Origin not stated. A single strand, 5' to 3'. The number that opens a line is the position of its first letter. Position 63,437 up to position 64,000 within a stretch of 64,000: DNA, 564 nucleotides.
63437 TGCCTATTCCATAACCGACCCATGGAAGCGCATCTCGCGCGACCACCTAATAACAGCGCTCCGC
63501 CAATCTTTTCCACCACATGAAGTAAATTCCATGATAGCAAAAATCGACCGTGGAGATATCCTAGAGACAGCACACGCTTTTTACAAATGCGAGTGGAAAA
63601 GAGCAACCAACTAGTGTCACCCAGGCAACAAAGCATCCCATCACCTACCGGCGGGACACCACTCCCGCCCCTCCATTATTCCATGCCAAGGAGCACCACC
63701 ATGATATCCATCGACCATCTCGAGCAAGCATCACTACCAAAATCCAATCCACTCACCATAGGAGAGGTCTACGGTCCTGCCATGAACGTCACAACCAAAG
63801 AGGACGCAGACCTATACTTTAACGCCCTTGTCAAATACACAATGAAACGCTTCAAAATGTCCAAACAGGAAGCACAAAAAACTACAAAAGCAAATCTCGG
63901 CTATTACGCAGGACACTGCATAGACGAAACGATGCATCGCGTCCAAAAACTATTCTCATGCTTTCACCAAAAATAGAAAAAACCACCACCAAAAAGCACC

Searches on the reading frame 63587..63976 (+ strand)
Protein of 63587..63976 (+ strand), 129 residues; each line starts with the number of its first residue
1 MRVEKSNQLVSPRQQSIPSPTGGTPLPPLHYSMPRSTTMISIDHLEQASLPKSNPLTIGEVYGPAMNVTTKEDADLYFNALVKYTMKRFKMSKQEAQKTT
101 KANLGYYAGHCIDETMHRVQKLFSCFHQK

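Call 19: find_encoding_contigs(protein=window:63587-63976:+, flank=10000, max_places=4)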
Protein window:63587-63976:+ (129 aa): no gene with exactly this product is on record in the collection.
